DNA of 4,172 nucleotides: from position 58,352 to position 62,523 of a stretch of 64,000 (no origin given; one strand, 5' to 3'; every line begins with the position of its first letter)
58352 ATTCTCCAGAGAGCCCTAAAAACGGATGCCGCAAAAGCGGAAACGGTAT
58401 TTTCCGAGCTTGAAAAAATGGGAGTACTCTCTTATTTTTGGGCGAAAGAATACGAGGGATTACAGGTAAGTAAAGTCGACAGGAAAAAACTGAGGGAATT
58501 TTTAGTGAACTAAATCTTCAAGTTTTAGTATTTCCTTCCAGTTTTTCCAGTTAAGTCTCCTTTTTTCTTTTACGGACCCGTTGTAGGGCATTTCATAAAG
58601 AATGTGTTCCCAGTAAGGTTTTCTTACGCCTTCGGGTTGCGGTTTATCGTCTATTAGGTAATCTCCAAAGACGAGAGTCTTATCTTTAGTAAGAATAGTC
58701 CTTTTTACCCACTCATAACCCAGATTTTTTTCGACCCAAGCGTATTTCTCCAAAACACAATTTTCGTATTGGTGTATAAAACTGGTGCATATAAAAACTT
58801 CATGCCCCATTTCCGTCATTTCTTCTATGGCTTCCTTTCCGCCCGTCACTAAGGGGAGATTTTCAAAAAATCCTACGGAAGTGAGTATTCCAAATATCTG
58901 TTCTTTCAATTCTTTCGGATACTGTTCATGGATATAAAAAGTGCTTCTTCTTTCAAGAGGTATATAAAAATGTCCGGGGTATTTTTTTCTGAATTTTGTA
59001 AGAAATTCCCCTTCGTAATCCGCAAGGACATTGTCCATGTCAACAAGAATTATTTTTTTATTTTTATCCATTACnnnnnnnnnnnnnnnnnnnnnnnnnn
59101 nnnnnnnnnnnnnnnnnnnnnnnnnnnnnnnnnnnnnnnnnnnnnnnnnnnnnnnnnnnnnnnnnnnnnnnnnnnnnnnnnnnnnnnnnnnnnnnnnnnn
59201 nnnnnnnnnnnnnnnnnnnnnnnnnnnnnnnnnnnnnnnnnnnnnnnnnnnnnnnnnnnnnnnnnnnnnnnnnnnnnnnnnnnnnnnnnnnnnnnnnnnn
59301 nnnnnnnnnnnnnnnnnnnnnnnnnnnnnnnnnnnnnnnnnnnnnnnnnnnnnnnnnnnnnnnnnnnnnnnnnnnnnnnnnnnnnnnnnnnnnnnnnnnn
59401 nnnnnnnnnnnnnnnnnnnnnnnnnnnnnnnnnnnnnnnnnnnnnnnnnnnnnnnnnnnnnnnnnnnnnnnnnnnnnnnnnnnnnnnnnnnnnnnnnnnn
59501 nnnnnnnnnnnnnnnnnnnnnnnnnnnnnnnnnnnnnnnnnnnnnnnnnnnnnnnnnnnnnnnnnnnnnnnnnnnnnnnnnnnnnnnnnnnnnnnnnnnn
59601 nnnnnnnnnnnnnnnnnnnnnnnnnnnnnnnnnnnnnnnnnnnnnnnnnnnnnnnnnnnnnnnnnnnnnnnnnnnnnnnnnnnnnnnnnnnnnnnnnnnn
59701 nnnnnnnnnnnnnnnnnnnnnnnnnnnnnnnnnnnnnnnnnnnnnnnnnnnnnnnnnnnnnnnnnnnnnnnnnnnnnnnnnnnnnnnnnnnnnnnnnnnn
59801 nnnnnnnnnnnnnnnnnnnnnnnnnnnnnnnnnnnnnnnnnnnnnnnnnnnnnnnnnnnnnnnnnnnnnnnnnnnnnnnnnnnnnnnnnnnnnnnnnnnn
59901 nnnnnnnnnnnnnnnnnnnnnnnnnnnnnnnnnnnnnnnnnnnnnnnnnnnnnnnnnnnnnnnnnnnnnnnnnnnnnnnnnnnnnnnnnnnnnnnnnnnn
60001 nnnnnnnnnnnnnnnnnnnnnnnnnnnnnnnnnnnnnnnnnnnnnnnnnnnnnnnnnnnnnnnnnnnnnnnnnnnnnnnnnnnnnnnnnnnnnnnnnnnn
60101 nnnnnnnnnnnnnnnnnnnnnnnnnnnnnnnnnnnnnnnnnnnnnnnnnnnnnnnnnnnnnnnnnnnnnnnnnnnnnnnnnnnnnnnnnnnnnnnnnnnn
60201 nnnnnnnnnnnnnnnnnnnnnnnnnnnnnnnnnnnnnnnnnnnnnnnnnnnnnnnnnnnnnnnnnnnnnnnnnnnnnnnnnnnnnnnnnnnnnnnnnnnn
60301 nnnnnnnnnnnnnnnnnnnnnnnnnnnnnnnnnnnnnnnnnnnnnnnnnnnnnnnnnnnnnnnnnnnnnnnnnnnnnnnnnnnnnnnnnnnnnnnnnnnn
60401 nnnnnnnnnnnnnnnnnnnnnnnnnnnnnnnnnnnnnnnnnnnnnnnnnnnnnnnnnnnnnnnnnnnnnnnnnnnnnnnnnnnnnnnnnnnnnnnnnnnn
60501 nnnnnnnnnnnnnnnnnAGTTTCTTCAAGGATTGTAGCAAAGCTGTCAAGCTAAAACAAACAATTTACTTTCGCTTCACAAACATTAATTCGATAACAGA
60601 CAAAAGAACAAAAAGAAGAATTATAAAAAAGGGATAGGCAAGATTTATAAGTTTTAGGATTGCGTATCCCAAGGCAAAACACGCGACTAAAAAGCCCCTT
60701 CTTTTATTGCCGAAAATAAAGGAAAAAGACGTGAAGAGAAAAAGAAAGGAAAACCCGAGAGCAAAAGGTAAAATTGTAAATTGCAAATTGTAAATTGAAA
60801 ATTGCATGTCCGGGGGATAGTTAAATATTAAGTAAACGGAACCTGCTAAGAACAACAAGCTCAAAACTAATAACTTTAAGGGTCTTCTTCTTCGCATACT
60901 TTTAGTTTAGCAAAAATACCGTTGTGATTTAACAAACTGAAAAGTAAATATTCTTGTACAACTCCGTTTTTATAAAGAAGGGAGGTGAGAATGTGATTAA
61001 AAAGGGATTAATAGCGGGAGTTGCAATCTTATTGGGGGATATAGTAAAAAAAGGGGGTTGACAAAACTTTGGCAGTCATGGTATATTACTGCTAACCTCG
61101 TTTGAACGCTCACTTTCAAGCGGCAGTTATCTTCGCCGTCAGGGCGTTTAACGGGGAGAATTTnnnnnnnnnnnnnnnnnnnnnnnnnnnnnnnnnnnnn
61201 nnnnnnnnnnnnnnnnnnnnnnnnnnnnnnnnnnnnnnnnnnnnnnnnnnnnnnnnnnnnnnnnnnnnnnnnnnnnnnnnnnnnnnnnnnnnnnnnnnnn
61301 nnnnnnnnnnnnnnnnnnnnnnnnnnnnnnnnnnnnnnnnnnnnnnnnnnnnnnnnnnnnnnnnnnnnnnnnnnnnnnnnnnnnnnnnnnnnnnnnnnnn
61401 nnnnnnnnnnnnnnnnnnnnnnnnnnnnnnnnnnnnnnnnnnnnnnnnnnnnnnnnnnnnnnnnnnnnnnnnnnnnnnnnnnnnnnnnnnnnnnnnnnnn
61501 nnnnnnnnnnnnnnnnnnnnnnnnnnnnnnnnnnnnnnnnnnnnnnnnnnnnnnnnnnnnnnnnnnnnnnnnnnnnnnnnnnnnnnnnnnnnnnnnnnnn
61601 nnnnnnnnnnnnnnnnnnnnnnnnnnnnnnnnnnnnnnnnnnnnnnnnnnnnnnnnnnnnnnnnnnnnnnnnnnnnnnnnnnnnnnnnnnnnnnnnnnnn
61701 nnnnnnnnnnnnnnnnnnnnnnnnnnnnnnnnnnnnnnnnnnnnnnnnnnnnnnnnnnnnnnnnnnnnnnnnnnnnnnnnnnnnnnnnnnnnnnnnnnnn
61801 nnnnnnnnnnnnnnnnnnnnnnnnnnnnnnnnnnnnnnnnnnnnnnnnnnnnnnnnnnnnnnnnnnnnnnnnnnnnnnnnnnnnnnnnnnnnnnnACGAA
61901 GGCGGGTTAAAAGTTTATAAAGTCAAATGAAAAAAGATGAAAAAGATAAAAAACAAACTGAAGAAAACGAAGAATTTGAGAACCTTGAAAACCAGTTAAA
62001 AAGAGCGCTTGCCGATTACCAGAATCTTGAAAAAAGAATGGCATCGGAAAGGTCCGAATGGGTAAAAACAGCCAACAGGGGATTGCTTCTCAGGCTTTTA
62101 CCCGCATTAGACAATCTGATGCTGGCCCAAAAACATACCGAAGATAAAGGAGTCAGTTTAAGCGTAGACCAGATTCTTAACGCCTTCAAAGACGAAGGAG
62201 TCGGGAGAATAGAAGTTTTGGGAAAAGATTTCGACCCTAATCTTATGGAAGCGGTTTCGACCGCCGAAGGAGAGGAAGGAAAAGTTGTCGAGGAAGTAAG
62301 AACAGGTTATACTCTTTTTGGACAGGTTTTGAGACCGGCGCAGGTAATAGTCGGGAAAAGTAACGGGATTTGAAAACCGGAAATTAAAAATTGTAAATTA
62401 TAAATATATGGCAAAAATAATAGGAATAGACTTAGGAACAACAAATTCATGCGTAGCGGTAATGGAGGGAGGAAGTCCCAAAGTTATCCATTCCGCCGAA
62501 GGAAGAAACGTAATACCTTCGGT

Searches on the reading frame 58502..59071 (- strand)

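Call 23: search_protein_families(library=pfam, proteins=[window:58502-59071:-], max_evalue=10)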
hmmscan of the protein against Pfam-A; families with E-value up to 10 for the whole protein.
window:58502-59071:- (189 aa): 3 families
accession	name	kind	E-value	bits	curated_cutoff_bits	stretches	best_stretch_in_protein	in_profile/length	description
PF06941.18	NT5C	-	3.6e-24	86.1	24.8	1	6-181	2-173/180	5' nucleotidase, deoxy (Pyrimidine), cytosolic type C protein (NT5C)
PF00702.32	Hydrolase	-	0.05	14.4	26.4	1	6-96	2-121/191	haloacid dehalogenase-like hydrolase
PF13419.12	HAD_2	-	0.25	11.9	23.8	1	55-107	61-113/178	Haloacid dehalogenase-like hydrolase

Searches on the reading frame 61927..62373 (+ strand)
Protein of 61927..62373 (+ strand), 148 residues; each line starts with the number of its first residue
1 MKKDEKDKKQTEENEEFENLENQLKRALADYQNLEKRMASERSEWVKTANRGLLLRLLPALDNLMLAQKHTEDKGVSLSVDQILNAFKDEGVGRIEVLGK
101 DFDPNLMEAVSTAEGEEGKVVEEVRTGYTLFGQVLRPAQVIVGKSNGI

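Call 35: find_encoding_contigs(protein=window:61927-62373:+, flank=10000, max_places=1)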
Protein window:61927-62373:+ (148 aa): 6 contigs read that carry it; 1 place shown.
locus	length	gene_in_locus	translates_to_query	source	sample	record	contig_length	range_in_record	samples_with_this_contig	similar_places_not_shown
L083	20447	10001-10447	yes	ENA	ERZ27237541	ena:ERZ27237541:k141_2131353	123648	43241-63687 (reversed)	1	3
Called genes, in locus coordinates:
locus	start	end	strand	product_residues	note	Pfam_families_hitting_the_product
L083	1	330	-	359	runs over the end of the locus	PF00953:Glycos_transf_4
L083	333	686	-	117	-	-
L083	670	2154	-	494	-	PF02366:PMT (weak), PF13231:PMT_2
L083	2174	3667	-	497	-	PF13632:Glyco_trans_2_3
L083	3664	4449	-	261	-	PF01026:TatD_DNase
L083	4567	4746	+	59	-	-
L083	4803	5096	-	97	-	-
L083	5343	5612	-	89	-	-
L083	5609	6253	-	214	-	-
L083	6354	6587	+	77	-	-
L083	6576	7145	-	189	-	PF06941:NT5C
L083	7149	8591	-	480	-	PF00133:tRNA-synt_1, PF09334:tRNA-synt_1g, PF00133:tRNA-synt_1, PF01406:tRNA-synt_1e (weak), PF08264:Anticodon_1 (weak)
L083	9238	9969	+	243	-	PF03444:WHD_HrcA (weak), PF01628:HrcA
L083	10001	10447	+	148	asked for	PF01025:GrpE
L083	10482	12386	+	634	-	PF00012:HSP70, PF06723:MreB_Mbl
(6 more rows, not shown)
